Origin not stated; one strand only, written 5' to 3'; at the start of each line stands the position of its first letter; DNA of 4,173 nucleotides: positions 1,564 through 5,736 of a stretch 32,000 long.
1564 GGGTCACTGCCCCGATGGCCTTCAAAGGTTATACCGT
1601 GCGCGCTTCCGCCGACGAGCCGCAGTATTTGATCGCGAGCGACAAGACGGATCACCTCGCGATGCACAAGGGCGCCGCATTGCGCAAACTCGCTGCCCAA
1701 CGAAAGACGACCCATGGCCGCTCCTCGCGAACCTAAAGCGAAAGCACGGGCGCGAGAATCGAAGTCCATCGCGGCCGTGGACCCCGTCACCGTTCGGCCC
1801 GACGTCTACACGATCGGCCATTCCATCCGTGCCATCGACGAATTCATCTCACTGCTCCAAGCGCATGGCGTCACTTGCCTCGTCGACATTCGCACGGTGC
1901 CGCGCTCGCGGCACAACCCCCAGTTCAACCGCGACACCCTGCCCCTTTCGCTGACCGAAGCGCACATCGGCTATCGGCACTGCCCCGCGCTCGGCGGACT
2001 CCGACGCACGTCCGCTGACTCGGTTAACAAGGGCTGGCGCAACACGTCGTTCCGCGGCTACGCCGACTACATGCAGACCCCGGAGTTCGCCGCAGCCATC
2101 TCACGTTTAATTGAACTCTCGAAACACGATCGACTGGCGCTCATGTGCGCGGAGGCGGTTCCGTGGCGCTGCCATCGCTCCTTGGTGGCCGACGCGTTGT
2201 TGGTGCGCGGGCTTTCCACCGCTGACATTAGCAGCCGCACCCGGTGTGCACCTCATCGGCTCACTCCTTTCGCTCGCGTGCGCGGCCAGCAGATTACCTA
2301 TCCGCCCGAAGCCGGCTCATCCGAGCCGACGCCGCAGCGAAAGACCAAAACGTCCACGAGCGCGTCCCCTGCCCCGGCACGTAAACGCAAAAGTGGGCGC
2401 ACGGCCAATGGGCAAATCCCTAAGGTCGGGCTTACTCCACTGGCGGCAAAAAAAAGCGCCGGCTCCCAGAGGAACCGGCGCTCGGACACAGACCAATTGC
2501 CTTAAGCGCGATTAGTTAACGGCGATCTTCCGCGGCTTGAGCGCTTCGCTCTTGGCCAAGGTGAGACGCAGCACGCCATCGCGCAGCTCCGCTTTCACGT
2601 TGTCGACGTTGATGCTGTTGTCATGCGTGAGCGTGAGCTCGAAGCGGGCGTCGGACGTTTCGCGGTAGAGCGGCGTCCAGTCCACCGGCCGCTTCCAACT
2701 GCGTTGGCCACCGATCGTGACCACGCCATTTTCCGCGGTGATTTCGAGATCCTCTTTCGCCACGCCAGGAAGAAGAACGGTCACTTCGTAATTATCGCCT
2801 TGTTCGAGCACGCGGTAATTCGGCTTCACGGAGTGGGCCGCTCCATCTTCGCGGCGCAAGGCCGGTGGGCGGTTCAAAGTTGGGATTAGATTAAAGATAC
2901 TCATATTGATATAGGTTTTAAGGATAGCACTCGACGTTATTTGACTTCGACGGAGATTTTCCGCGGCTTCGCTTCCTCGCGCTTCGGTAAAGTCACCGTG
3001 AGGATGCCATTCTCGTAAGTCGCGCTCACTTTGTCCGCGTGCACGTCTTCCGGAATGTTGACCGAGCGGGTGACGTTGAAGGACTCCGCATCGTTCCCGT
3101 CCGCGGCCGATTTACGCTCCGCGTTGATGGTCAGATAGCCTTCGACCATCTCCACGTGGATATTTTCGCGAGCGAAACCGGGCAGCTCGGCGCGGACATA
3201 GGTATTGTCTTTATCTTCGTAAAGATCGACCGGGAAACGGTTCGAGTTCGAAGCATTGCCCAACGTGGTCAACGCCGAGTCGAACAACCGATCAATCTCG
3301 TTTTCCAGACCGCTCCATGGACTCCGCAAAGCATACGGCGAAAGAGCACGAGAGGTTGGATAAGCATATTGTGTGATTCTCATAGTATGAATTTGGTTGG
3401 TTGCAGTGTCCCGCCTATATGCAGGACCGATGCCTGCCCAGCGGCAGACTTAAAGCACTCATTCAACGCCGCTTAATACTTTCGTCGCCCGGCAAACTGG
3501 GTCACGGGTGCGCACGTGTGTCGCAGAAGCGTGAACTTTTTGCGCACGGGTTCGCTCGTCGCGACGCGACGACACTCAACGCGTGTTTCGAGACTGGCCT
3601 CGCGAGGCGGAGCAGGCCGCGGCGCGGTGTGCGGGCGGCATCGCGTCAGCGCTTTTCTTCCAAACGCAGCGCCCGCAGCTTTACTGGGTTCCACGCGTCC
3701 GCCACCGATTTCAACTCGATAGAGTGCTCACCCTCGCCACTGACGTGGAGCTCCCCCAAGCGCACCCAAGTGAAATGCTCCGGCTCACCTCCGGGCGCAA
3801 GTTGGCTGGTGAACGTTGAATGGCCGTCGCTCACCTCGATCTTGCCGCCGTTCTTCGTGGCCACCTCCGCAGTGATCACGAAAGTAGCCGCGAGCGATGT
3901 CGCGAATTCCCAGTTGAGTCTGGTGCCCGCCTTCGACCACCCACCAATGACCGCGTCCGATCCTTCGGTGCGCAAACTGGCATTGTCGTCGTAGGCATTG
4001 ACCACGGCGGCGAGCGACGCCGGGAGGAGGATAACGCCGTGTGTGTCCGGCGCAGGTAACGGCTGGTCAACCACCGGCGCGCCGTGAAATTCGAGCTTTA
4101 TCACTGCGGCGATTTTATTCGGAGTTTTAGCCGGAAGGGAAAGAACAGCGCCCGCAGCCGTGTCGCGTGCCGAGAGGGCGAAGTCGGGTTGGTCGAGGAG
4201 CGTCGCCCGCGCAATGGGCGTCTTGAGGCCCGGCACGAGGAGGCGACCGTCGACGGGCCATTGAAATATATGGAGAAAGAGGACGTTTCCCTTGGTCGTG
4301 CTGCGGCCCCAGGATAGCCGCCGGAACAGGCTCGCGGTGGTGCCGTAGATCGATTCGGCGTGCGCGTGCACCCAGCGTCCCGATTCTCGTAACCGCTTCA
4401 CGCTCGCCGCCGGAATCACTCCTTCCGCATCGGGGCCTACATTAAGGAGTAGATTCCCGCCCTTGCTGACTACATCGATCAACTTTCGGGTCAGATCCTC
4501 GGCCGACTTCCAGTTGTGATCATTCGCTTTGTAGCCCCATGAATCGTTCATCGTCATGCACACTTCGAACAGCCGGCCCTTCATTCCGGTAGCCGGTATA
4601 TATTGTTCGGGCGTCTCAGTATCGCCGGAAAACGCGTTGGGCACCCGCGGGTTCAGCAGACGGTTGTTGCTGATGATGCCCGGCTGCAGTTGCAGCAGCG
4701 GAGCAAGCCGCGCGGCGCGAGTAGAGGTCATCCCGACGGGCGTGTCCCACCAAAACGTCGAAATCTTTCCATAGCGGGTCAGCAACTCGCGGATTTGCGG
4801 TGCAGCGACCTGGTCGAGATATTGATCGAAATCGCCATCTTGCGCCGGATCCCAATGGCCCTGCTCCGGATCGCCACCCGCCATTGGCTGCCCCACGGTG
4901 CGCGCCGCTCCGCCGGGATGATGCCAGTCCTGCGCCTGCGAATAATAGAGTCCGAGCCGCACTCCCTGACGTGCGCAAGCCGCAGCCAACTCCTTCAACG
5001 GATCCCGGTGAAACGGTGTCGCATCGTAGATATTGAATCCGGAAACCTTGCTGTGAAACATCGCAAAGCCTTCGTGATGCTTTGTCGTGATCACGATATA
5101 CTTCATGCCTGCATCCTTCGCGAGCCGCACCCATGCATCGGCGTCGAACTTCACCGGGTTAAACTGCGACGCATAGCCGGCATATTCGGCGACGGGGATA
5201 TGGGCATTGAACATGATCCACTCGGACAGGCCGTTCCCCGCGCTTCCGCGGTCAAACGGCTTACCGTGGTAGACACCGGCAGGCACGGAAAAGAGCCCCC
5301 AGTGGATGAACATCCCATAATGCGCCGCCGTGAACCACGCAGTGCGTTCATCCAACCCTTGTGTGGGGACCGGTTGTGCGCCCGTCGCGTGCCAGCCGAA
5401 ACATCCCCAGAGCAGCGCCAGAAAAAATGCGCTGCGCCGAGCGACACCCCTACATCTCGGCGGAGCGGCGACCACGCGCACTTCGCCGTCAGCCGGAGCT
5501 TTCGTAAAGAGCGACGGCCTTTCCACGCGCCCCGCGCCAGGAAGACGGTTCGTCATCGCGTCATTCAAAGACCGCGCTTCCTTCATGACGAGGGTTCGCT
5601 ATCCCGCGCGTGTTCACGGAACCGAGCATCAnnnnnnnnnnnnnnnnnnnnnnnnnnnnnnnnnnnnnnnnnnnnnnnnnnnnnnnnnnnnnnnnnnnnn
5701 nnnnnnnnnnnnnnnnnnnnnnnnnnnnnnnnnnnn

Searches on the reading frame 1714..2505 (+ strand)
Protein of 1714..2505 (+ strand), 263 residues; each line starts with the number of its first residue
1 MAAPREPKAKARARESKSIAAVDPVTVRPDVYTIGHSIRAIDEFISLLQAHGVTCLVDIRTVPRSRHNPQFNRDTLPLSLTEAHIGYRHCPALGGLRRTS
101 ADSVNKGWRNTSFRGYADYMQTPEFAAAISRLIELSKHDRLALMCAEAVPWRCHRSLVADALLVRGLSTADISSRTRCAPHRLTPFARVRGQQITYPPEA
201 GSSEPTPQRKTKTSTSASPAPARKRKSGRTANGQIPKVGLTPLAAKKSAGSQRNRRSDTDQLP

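Call 12: search_protein_families(library=pfam, proteins=[window:1714-2505:+])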
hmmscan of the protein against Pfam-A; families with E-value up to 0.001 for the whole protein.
window:1714-2505:+ (263 aa): 2 families
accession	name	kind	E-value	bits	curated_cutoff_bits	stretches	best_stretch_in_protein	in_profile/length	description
PF04343.18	DUF488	-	7.4e-37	127.1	22.2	1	41-162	2-121/121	Domain of unknown function DUF488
PF22751.1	DUF488-N3a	-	9.7e-07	29.5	27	1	106-164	57-116/118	Active DUF488-N3 subclade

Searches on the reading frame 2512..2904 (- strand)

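Call 12: search_protein_families(library=pfam, proteins=[window:2512-2904:-])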
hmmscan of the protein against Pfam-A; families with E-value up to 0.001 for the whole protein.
window:2512-2904:- (130 aa): 1 family
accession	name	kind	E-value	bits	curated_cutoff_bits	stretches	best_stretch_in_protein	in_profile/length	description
PF00011.27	HSP20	-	3.5e-15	56.4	20.8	1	33-130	3-102/102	Hsp20/alpha crystallin family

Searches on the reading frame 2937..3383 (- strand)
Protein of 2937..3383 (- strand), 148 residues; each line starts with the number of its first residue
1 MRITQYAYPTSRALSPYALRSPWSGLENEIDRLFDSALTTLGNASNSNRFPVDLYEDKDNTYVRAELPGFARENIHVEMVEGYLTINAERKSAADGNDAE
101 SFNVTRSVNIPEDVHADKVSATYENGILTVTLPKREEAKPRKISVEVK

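Call 12: search_protein_families(library=pfam, proteins=[window:2937-3383:-])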
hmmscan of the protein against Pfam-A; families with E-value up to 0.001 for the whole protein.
window:2937-3383:- (148 aa): 2 families
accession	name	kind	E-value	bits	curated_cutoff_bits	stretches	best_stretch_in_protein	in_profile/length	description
PF00011.27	HSP20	-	2.6e-18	66.4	20.8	1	55-145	3-101/102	Hsp20/alpha crystallin family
PF17886.7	ArsA_HSP20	-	1.8e-05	24.6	22.5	1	59-131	2-62/63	HSP20-like domain found in ArsA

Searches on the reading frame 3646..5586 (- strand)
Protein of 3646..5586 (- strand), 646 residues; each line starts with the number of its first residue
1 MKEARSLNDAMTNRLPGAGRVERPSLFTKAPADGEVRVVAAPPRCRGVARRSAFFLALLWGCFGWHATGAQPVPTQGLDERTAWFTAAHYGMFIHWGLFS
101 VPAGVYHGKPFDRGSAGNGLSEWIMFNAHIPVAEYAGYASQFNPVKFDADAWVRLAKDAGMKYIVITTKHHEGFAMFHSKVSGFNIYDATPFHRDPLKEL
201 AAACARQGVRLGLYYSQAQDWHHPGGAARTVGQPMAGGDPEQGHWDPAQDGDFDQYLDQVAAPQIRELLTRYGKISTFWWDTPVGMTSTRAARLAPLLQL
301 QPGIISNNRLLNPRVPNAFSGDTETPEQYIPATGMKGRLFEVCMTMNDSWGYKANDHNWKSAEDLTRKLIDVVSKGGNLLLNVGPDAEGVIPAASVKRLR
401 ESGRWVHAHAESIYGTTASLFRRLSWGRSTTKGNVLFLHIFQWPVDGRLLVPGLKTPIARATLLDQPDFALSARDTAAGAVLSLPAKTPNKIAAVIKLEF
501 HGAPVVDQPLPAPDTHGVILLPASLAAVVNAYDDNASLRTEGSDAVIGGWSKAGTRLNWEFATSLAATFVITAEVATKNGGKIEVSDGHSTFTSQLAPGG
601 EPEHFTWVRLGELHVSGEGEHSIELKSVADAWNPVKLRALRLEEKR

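Call 10: search_protein_families(library=pfam, proteins=[window:3646-5586:-])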
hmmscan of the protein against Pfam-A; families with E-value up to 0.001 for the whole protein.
window:3646-5586:- (646 aa): 2 families
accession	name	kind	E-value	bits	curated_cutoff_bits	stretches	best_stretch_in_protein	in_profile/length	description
PF01120.23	Alpha_L_fucos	-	8.4e-83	279.1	25.2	1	77-411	20-345/345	Alpha-L-fucosidase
PF14871.12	GHL6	-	0.00079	20.1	35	0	148-218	1-67/132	Hypothetical glycosyl hydrolase 6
